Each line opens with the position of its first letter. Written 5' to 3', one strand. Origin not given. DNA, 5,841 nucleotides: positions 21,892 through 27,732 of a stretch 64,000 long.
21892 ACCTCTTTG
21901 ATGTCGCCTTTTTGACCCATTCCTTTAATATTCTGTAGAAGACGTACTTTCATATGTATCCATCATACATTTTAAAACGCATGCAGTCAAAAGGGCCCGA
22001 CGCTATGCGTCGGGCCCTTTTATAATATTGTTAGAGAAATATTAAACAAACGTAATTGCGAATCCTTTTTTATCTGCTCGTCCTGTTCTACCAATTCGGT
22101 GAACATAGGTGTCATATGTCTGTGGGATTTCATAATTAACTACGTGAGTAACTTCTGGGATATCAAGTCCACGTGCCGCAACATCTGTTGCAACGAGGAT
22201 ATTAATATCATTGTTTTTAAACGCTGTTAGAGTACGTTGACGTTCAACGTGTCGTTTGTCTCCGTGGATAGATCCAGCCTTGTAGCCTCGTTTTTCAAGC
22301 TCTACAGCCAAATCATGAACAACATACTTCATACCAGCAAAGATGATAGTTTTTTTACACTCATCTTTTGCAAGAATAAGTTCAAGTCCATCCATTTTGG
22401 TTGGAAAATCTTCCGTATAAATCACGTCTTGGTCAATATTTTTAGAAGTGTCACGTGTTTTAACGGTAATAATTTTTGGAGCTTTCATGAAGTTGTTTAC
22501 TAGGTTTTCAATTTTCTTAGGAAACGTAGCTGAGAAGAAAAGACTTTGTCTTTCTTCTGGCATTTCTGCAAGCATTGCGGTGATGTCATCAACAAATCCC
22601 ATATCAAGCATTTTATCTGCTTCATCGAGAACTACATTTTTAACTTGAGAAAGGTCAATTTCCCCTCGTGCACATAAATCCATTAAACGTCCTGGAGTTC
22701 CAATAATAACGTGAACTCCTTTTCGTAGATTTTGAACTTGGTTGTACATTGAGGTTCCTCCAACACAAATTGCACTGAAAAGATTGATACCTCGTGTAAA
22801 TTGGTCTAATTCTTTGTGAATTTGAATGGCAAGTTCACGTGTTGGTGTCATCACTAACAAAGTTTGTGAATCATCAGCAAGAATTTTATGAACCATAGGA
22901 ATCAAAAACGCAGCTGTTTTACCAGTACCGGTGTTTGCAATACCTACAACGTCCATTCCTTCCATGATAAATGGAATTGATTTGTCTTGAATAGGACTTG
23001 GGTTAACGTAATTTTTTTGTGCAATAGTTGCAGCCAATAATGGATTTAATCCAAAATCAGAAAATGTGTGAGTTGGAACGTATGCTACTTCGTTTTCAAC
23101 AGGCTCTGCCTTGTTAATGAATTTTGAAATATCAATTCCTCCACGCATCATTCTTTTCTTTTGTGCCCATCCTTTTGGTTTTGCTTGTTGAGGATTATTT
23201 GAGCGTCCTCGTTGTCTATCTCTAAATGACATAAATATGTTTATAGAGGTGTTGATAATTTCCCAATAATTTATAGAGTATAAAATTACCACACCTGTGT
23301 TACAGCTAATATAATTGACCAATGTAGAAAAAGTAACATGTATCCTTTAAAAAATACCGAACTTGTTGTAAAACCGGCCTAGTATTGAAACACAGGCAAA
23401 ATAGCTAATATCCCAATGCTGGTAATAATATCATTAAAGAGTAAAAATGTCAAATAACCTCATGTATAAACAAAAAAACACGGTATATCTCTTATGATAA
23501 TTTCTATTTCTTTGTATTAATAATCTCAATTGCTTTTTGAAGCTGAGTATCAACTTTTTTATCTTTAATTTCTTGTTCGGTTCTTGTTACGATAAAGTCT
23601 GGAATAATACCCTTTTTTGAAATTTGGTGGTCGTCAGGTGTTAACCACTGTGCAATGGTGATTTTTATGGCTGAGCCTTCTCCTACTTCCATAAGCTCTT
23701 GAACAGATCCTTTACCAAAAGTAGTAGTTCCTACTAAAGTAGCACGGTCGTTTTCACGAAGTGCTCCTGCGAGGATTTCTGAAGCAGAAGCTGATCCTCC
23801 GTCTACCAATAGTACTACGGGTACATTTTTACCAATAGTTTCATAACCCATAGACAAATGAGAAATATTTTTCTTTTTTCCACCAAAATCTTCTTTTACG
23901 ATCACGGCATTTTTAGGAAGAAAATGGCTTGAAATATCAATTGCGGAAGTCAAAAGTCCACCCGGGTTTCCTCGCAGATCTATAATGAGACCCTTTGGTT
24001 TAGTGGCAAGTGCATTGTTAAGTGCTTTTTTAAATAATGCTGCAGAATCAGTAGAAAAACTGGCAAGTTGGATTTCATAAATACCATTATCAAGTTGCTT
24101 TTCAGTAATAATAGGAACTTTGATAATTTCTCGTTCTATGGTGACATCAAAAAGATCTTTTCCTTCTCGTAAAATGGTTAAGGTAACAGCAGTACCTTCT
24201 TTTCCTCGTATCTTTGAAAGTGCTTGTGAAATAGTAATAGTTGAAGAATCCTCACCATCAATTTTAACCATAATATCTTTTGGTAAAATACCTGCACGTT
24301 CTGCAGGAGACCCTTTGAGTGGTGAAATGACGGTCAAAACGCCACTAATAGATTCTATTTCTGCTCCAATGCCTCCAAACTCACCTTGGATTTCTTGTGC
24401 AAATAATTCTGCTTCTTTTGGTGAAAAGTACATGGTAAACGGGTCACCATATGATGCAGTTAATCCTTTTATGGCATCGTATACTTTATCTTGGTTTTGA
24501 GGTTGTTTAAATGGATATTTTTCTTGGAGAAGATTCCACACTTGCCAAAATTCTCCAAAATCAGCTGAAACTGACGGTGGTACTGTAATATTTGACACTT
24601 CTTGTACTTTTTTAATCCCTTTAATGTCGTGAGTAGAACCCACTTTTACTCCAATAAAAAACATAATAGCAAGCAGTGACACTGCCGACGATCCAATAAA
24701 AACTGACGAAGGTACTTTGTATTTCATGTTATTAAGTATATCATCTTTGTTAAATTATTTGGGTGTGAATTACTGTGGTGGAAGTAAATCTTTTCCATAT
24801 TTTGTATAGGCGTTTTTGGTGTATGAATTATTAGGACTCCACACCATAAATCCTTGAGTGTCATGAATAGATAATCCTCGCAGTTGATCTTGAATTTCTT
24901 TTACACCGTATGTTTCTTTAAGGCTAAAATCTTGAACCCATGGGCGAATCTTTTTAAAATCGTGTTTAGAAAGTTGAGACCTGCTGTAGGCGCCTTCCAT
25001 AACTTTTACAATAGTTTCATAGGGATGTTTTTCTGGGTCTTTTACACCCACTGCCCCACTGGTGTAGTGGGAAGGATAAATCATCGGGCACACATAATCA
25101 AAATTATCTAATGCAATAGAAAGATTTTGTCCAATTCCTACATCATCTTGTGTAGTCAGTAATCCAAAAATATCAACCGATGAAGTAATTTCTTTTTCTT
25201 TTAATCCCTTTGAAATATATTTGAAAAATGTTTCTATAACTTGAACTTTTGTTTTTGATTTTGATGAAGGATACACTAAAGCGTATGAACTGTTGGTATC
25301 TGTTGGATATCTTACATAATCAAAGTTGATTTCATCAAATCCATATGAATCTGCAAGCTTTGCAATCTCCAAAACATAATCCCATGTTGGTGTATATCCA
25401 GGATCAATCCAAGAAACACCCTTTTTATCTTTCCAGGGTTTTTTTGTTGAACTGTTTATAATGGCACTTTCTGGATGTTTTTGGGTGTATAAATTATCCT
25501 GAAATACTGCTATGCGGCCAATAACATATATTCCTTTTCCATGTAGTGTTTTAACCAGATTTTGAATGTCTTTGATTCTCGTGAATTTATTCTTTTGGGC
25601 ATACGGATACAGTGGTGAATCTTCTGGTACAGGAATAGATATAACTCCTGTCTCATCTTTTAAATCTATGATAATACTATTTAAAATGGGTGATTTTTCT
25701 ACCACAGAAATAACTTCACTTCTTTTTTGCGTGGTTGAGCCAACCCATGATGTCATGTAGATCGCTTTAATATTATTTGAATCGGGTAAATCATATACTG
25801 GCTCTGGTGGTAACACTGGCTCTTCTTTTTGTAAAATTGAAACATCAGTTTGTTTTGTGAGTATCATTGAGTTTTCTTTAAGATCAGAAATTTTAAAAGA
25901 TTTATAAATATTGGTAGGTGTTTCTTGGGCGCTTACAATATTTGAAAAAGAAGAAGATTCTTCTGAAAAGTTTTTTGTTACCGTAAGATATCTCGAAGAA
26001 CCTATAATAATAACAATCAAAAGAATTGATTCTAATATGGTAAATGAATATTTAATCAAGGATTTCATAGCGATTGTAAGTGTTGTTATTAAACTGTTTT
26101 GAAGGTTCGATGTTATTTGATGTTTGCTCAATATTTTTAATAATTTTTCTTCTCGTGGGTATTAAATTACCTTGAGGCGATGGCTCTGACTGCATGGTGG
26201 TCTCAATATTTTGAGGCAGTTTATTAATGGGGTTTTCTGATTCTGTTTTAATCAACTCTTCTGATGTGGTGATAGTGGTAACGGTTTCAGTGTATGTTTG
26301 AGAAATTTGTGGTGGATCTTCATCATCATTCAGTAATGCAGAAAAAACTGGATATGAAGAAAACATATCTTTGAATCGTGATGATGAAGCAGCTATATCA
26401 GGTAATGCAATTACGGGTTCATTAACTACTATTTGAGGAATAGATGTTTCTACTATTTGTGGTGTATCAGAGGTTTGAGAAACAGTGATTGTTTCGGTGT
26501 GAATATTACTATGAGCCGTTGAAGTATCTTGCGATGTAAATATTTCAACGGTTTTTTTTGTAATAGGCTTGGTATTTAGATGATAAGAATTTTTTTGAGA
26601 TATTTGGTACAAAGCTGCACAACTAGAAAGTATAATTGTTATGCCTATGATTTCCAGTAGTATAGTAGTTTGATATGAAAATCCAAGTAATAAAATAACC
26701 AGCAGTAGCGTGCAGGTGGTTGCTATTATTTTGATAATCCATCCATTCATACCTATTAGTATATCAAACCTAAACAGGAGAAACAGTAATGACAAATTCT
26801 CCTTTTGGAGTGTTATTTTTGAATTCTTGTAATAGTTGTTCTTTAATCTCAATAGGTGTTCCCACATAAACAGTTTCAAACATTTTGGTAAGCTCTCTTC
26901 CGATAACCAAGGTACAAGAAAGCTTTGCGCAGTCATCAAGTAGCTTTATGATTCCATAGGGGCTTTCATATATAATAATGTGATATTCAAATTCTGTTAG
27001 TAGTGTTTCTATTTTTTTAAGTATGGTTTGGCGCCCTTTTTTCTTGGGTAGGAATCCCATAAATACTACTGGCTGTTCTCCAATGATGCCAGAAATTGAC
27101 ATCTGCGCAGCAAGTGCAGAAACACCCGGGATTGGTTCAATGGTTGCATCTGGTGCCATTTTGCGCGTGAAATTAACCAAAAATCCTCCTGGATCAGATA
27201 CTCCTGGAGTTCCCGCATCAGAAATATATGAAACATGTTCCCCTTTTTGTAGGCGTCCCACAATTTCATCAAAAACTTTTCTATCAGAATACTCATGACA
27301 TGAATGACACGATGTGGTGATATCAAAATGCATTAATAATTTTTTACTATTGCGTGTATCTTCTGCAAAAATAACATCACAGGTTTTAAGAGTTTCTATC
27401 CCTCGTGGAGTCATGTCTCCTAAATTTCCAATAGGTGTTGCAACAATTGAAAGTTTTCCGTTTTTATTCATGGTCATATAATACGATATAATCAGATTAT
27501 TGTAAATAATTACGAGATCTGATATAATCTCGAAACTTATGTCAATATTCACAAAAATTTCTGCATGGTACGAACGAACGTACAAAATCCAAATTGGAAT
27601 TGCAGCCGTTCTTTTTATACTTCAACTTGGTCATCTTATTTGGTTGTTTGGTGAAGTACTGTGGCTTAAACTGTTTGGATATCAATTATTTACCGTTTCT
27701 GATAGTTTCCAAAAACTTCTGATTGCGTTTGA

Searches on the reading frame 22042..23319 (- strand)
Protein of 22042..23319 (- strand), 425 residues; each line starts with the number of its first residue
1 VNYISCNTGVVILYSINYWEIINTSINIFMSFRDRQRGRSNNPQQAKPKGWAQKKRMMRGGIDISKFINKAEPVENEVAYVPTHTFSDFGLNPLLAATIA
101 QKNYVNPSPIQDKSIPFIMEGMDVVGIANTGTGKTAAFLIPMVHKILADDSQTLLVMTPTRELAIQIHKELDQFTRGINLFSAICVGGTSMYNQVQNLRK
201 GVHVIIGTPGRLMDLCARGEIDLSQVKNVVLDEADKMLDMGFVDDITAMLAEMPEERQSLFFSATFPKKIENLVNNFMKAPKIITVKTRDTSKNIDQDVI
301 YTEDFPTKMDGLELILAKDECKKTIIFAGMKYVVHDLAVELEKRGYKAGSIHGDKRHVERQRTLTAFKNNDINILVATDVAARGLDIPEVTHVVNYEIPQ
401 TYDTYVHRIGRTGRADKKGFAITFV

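Call 7: search_protein_families(library=pfam, proteins=[window:22042-23319:-], max_evalue=0.001)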
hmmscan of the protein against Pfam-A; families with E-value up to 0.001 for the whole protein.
window:22042-23319:- (425 aa): 5 families
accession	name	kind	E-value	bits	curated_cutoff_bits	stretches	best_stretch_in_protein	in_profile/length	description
PF00270.35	DEAD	-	1.2e-49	168.7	26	1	108-272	1-166/167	DEAD/DEAH box helicase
PF00271.37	Helicase_C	-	2.5e-29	102.2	23.5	1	312-415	6-109/110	Helicase conserved C-terminal domain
PF16203.11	ERCC3_RAD25_C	-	1.3e-06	28.3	27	1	306-415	43-151/248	ERCC3/RAD25/XPB C-terminal helicase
PF14617.12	CMS1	-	3.3e-05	23.8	35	1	193-268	166-235/250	U3-containing 90S pre-ribosomal complex subunit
PF04851.21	ResIII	-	0.00041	20.7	22.5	1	128-266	30-162/164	Type III restriction enzyme, res subunit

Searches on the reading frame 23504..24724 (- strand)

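Call 7: search_protein_families(library=pfam, proteins=[window:23504-24724:-], max_evalue=0.001)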
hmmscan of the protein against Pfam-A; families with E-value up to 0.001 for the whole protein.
window:23504-24724:- (406 aa): 4 families
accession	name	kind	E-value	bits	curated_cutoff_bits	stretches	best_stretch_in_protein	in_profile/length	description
PF03572.23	Peptidase_S41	-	4.1e-49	166.8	24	1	218-378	5-164/165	Peptidase family S41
PF17820.7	PDZ_6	-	2.1e-10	40.6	27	1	133-186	3-54/54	PDZ domain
PF13180.12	PDZ_2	-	2.9e-10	40.7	27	1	117-191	1-74/80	PDZ domain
PF00595.29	PDZ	-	3.1e-07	31.1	23.2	1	117-185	10-81/81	PDZ domain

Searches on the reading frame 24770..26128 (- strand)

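Call 7: search_protein_families(library=pfam, proteins=[window:24770-26128:-], max_evalue=0.001)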
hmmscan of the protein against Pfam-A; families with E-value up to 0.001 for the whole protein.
window:24770-26128:- (452 aa): 1 family
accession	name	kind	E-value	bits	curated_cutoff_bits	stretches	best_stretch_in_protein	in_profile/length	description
PF13200.12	DUF4015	-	3.4e-88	296.2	27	1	122-436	1-313/313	Putative glycosyl hydrolase domain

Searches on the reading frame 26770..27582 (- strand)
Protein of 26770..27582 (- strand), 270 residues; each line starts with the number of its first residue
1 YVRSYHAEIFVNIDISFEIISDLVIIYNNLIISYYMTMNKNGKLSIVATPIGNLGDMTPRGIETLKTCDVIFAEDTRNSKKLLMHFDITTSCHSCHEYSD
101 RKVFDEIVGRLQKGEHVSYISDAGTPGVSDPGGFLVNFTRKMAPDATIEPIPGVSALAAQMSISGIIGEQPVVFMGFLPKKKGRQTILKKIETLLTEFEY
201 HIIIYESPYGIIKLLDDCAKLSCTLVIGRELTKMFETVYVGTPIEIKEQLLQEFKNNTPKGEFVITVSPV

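Call 8: search_protein_families(library=pfam, proteins=[window:26770-27582:-], max_evalue=0.001)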
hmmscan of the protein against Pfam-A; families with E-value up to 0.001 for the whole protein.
window:26770-27582:- (270 aa): 1 family
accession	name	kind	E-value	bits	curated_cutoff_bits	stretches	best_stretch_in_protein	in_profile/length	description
PF00590.25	TP_methylase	-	8.3e-24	85.1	27.8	1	43-242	1-207/212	Tetrapyrrole (Corrin/Porphyrin) Methylases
